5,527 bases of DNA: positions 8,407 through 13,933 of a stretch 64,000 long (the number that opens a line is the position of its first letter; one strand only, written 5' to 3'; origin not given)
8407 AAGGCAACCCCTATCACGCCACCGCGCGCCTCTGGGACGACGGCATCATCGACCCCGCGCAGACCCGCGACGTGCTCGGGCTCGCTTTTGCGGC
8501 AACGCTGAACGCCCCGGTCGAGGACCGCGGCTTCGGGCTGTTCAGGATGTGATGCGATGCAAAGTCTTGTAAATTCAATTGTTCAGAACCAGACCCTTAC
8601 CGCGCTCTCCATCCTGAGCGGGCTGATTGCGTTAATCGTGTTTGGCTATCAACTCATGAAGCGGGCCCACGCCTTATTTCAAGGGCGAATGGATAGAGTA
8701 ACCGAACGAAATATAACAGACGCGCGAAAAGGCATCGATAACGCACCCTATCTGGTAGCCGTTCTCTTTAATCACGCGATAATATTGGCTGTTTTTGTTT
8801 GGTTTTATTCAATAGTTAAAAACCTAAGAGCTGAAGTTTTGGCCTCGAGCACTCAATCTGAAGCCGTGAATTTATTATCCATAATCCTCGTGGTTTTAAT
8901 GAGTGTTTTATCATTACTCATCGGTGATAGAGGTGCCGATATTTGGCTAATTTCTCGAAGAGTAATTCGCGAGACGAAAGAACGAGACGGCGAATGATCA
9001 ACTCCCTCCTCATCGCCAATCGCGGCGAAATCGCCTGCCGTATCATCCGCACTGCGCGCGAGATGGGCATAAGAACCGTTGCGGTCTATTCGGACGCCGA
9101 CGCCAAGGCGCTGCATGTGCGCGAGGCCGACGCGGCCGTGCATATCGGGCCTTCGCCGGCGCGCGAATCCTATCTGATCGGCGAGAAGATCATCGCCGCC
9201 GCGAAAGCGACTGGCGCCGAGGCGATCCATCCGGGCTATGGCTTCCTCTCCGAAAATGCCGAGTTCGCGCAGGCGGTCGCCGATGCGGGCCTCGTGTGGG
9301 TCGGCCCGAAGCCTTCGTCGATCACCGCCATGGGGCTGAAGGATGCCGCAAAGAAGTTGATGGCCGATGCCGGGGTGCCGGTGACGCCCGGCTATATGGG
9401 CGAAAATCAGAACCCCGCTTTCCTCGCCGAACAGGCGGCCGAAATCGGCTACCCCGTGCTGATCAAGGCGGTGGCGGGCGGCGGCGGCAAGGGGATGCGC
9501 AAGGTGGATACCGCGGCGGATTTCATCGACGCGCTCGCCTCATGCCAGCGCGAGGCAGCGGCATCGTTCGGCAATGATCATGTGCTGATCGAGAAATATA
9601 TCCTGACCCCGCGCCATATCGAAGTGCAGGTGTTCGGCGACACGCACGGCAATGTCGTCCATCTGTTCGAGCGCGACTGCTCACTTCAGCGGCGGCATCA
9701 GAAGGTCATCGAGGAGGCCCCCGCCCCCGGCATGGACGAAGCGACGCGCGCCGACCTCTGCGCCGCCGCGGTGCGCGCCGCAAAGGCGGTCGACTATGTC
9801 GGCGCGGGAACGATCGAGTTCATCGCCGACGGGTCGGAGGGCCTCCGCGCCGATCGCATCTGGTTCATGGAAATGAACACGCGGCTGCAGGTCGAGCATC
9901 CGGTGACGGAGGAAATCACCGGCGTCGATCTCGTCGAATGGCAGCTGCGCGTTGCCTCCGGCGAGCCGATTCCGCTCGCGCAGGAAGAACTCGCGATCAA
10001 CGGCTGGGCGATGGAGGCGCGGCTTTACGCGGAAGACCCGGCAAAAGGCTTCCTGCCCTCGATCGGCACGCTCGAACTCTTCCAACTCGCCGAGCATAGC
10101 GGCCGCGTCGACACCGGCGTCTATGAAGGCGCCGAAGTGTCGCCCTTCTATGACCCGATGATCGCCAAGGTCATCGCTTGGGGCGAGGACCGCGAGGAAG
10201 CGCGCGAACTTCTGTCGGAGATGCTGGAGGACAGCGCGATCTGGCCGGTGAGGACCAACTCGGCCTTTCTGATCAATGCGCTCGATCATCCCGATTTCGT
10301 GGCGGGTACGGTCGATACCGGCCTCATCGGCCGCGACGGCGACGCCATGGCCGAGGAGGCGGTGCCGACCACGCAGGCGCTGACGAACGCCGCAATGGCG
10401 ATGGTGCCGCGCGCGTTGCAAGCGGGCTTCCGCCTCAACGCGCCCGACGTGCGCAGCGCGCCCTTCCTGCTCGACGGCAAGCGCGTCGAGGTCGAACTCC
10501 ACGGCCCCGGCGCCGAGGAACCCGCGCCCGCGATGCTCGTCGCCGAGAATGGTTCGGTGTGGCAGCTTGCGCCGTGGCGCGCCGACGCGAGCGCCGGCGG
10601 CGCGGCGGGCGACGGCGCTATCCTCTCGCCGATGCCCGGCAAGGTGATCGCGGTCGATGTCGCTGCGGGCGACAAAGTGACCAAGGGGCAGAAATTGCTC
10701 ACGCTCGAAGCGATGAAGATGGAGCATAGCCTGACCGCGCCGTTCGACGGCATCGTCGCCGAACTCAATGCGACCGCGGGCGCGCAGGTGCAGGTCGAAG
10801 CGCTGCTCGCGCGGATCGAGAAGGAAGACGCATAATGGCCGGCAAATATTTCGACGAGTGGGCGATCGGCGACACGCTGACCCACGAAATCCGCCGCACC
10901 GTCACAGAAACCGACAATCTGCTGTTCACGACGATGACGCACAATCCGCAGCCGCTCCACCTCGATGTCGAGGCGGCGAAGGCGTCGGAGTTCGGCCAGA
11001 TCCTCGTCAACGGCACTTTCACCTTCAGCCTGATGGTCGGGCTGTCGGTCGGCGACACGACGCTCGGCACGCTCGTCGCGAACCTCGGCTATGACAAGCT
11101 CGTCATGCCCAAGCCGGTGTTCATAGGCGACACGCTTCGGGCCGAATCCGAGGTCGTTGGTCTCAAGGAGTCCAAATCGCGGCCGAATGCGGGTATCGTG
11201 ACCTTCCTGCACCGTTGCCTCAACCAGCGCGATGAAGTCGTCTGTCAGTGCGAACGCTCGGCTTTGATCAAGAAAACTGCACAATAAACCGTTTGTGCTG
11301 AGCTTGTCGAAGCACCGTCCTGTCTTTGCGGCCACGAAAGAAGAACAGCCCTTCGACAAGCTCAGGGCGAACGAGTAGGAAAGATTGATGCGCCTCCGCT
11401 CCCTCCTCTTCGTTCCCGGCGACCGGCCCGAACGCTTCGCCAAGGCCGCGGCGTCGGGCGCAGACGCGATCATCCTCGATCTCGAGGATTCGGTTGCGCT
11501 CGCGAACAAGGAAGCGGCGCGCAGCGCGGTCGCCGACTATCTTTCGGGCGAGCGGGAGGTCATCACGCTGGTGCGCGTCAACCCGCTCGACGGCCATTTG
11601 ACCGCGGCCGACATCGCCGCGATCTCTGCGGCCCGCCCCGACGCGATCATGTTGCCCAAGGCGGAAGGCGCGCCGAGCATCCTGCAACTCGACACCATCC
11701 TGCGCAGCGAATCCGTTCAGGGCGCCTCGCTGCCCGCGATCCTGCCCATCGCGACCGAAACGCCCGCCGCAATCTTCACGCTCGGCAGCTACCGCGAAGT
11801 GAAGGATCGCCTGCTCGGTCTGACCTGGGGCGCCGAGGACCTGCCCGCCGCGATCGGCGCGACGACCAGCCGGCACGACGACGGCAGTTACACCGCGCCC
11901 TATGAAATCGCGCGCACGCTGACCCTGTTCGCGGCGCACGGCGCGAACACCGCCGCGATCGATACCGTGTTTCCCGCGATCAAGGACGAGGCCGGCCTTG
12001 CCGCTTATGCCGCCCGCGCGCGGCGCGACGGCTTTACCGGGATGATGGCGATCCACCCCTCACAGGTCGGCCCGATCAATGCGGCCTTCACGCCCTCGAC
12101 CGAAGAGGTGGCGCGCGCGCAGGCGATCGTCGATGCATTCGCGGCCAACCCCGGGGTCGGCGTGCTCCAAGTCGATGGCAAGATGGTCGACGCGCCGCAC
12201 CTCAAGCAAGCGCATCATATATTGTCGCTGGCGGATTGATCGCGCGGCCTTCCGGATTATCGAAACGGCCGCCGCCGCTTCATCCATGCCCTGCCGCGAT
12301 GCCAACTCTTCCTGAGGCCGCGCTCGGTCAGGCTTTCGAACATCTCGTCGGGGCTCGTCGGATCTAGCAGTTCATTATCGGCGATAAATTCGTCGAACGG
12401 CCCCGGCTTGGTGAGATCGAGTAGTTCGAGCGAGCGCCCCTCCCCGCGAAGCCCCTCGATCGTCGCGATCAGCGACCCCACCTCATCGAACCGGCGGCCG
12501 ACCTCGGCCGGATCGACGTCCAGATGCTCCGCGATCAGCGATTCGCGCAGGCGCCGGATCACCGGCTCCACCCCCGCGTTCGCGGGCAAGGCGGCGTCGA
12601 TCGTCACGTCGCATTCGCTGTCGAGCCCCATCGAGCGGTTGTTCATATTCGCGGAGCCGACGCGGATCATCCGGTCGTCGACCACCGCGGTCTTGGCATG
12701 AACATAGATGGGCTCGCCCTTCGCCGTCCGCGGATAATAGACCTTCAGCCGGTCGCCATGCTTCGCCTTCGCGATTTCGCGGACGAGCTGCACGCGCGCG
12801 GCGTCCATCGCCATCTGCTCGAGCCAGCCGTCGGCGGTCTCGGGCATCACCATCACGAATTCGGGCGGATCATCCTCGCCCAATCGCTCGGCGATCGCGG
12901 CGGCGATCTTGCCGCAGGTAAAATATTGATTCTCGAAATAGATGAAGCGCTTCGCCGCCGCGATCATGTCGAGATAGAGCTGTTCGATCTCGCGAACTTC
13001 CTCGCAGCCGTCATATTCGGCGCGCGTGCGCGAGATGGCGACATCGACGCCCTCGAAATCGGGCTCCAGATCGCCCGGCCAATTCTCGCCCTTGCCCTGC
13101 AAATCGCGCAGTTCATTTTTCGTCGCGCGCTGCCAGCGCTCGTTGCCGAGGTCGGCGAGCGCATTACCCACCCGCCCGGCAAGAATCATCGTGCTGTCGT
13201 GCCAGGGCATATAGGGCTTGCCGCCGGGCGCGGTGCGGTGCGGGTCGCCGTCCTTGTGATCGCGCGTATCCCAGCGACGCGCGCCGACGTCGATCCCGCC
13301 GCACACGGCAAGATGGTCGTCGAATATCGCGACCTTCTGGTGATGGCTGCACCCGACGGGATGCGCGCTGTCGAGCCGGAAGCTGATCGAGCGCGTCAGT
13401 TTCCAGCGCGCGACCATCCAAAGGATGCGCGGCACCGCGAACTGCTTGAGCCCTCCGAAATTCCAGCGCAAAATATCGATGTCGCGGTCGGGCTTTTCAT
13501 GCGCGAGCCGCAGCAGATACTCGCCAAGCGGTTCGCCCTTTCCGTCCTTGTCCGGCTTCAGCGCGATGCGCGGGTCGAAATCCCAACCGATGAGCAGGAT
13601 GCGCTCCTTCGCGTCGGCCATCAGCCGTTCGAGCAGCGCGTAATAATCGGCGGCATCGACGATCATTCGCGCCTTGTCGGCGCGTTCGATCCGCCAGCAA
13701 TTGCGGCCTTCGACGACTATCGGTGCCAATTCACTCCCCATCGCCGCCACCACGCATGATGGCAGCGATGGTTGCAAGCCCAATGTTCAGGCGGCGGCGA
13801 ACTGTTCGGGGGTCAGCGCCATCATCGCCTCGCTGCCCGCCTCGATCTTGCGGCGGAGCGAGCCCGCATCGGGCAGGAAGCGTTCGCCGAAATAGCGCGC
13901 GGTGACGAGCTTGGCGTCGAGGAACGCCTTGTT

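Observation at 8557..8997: AT-rich orphan membrane-protein gene slotted seamlessly between mccB and mccA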

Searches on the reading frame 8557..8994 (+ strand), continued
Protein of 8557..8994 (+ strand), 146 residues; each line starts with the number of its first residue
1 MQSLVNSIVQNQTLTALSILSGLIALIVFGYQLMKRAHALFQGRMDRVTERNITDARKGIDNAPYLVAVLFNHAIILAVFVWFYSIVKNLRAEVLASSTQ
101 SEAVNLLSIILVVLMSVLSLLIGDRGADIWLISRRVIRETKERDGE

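Call 77: predict_structure(alignment_id=A2)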
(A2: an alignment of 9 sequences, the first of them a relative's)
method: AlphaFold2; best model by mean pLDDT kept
length: 146 residues; sequences in the alignment: 9
mean_pLDDT: 83.6   pTM: 0.59
mean pLDDT of the five models: 83.6, 77.9, 76.3, 72.6, 70.1
residues with pLDDT >= 90: 39; 70-90: 96; 50-70: 11; < 50: 0
segments of 3 or more residues with pLDDT < 50: none
pLDDT, mean of each block of 10 residues (from residue 1): 64 79 85 78 75 83 90 91 93 83 88 91 89 87 74
secondary structure, 60 per line:
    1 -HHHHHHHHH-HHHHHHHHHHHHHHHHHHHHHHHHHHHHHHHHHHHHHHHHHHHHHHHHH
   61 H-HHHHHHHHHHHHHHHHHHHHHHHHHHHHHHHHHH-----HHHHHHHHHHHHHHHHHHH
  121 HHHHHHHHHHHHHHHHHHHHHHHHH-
elements in order: H2-10 H12-61 H63-96 H102-145
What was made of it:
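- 8557..8997 (+): Passenger gene: 146-aa AT-rich three-helix inner-membrane protein of an undescribed family confined to the mccB|mccA slot. AF2 pLDDT 83.6: call 77.
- The AF2 model has pLDDT 83.6 (call 77). The AF2 confidence of 83.6 is higher than expected for a random sequence (call 77).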

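Call 80: fold_search(model_id=the predicted structure, library=pdb)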
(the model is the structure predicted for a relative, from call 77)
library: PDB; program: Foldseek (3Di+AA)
matches with E <= 10: 274; with E <= 0.001: 0
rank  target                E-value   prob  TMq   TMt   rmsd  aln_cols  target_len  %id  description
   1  3u0c_A                3.6e-01  0.30  0.27  0.27  30.2       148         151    9  Crystal structure of N-terminal region of Type III Secretion First Translocator IpaB (residues 74-224) (released 2012-02-15)
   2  5wkq_B                4.3e-01  0.54  0.35  0.33  29.9       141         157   10  2.10 A resolution structure of IpaB (residues 74-242) from Shigella flexneri (released 2018-05-16)
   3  6hgc_A                9.0e-01  0.54  0.32  0.17   4.6        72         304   15  Structure of Calypso in complex with DEUBAD of ASX (released 2019-01-23)
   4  8i4w_B                9.6e-01  0.66  0.44  0.16   7.6       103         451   18  Cryo-EM structure of 5-subunit Smc5/6 head region (released 2024-06-26)
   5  2efk                  1.0e+00  0.75  0.46  0.26  14.0       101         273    8  Crystal structure of the EFC domain of Cdc42-interacting protein 4 (released 2007-05-29)
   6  5wkq_A                1.0e+00  0.33  0.34  0.31  29.6       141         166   10  2.10 A resolution structure of IpaB (residues 74-242) from Shigella flexneri (released 2018-05-16)
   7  5j9t_D                1.1e+00  0.33  0.34  0.39   9.0       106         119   10  Crystal structure of the NuA4 core complex (released 2016-10-26)
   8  6r1j_J                1.2e+00  0.85  0.48  0.27  10.7       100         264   16  Structure of the soluble AhlC triple head mutant of the tripartite alpha-pore forming toxin, AHL, from Aeromonas hydro (released 2019-07-10)
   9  6mbw_B                1.4e+00  0.80  0.48  0.15   6.2        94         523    7  Structure of Transcription Factor (released 2019-06-19)
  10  3mq1_E                1.5e+00  0.63  0.42  0.59   6.0       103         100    9  Crystal Structure of Dust Mite Allergen Der p 5 (released 2010-06-02)
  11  5dac_B                1.6e+00  0.90  0.52  0.19   4.0        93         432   13  ATP-gamma-S bound Rad50 from Chaetomium thermophilum in complex with DNA (released 2016-03-02)
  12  9had_B                1.7e+00  0.51  0.42  0.53   7.7       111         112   10  Der f 21 dust mite allergen with computationally designed DerF21_b10 binder (released 2024-12-18)
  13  5j9q_D                1.7e+00  0.25  0.34  0.39   9.0       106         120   10  Crystal structure of the NuA4 core complex (released 2016-10-26)
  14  5l3b_A                1.8e+00  0.72  0.50  0.12  12.6       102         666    5  Human LSD1/CoREST: LSD1 D556G mutation (released 2016-05-04)
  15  2y48_A                1.8e+00  0.54  0.45  0.11  14.6       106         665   11  Crystal structure of LSD1-CoREST in complex with a N-terminal SNAIL peptide (released 2011-02-16)
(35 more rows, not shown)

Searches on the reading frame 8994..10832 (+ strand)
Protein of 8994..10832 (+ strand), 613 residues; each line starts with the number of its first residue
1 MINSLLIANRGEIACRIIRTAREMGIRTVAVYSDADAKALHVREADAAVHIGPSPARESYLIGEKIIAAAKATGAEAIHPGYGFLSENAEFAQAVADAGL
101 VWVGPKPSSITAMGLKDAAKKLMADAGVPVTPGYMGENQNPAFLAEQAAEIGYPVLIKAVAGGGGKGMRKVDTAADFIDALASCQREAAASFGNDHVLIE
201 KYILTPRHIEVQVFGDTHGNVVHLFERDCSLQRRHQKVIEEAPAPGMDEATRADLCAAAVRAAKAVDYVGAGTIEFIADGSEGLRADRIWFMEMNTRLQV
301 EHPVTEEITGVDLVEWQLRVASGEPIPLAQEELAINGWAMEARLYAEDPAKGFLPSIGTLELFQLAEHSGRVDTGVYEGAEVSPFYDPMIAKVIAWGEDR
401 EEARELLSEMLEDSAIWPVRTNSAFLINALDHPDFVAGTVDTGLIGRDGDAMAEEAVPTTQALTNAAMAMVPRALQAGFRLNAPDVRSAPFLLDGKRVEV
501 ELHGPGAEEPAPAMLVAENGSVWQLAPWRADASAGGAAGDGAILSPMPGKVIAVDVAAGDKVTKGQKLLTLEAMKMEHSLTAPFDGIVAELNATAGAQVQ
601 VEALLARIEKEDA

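Call 6: search_protein_families(library=pfam, proteins=[window:8994-10832:+], max_evalue=1)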
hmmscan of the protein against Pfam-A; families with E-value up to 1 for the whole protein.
window:8994-10832:+ (613 aa): 20 families
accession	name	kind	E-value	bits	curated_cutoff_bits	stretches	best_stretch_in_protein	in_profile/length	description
PF02786.22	CPSase_L_D2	-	2.8e-71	239.8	19.8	1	116-327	2-209/211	Carbamoyl-phosphate synthase L chain, ATP binding domain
PF00289.28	Biotin_carb_N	-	1.7e-46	157.7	25.5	1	1-110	1-110/110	Biotin carboxylase, N-terminal domain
PF02785.25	Biotin_carb_C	-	2.1e-32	111.9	32.4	1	341-445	1-106/108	Biotin carboxylase C-terminal domain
PF00364.28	Biotin_lipoyl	-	9e-18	64.3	22.1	1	543-608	3-73/73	Biotin-requiring enzyme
PF07478.18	Dala_Dala_lig_C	-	1.1e-08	35.2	24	1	139-296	22-174/204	D-ala D-ala ligase C-terminus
PF02222.28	ATP-grasp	-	2.1e-08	34.5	27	1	124-294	4-159/179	ATP-grasp domain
PF13533.13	Biotin_lipoyl_2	-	2.1e-07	31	29.8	1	545-572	5-32/32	Biotin-lipoyl like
PF13437.12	HlyD_3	-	2.6e-07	31.7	22.2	1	580-612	2-34/106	HlyD family secretion protein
PF16576.10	HlyD_D23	-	0.00014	21.6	30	1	577-609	108-140/214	Barrel-sandwich domain of CusB or HlyD membrane-fusion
PF01597.25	GCV_H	-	0.0022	18.4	22.2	1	548-593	30-76/122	Glycine cleavage H-protein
PF03793.24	PASTA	-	0.029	14.8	23.2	1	548-568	38-58/64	PASTA domain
PF01071.24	GARS_A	-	0.029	14.6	27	1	116-216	3-101/194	Phosphoribosylglycinamide synthetase, ATP-grasp (A) domain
PF13375.12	RnfC_N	-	0.036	14.5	25.6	1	554-597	44-86/101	RnfC Barrel sandwich hybrid domain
PF05896.17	NQRA_N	-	0.042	14.5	25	1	553-593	41-80/94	NqrA N-terminal barrel-sandwich hybrid domain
PF13535.11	ATP-grasp_4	-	0.049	13.7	27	1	151-220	1-77/160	ATP-grasp domain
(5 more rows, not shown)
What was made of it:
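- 8994..10835 (+): mccA (liuD): biotin carboxylase / biotin carrier (alpha) subunit. Its ATG overlaps the passenger stop (ATGA). Pfam Biotin_carb_N, CPSase_L_D2, Biotin_carb_C and Biotin_lipoyl (call 6).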

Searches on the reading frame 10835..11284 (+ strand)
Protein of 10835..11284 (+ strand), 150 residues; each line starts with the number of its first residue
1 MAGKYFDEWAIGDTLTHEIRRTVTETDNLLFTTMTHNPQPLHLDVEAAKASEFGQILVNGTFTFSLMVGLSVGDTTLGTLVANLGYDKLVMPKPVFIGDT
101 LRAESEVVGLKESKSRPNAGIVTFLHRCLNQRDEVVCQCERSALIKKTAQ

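Call 19: search_protein_families(library=pfam, proteins=[window:10835-11284:+], max_evalue=0.00001)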
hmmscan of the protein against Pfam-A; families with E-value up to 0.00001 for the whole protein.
window:10835-11284:+ (150 aa): 3 families
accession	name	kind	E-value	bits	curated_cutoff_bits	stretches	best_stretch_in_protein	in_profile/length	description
PF01575.25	MaoC_dehydratas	-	1.6e-25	89.5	27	1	10-121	5-114/123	MaoC like domain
PF19315.5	MC_hydratase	-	3.3e-15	56.5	26.5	1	3-147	21-166/353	Mesaconyl-CoA hydratase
PF13452.11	FAS1_DH_region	-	7.2e-09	36.3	22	1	11-138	3-131/132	FAS1-like, dehydratase domain region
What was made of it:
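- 10835..11287 (+): MaoC-type hydratase (probable methylglutaconyl-CoA hydratase), same operon. Pfam MaoC_dehydratas and MC_hydratase (call 19).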

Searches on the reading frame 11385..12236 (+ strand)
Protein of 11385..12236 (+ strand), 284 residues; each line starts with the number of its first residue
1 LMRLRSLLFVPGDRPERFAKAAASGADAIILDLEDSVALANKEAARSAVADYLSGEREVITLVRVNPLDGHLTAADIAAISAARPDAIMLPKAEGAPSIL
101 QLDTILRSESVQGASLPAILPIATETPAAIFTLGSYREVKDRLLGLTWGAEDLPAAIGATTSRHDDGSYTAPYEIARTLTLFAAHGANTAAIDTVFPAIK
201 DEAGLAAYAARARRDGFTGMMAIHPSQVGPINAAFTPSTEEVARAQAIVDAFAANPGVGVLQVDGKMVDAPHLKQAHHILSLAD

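Call 19: search_protein_families(library=pfam, proteins=[window:11385-12236:+], max_evalue=0.00001)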
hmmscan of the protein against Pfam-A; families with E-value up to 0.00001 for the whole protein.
window:11385-12236:+ (284 aa): 2 families
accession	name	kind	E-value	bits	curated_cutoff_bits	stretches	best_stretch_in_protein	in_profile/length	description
PF03328.21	HpcH_HpaI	-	2.4e-33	115.7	25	1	5-225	1-221/221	HpcH/HpaI aldolase/citrate lyase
PF15617.12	C-C_Bond_Lyase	-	9.5e-14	51.7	28.4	1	4-283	7-315/320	C-C_Bond_Lyase of the TIM-Barrel fold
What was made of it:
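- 11385..12239 (+): HpcH/HpaI (CitE-like) lyase, probable HMG-CoA lyase equivalent, same operon. Pfam HpcH_HpaI (call 19).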

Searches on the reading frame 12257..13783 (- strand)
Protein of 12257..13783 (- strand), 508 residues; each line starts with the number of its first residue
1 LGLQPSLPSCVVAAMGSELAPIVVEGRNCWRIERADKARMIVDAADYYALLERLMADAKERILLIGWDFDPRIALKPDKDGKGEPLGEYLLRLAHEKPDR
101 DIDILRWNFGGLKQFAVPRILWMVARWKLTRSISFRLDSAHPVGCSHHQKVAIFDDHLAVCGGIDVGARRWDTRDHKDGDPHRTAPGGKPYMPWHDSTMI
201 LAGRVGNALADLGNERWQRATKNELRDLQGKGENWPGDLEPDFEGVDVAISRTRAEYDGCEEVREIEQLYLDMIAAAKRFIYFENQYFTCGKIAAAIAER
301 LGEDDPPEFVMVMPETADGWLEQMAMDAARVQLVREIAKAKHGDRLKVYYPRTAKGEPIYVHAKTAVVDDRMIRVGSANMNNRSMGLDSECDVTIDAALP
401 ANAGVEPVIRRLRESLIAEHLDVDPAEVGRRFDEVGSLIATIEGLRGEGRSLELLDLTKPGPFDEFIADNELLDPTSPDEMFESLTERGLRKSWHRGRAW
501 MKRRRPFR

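Call 19: search_protein_families(library=pfam, proteins=[window:12257-13783:-], max_evalue=0.00001)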
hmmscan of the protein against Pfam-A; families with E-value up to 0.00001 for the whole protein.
window:12257-13783:- (508 aa): 2 families
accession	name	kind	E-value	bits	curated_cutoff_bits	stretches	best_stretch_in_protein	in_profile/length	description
PF13091.12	PLDc_2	-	3.4e-11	43.5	27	1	271-398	2-118/132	PLD-like domain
PF00614.28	PLDc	-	3.7e-09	36.6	21.9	0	359-384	3-28/28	Phospholipase D Active site motif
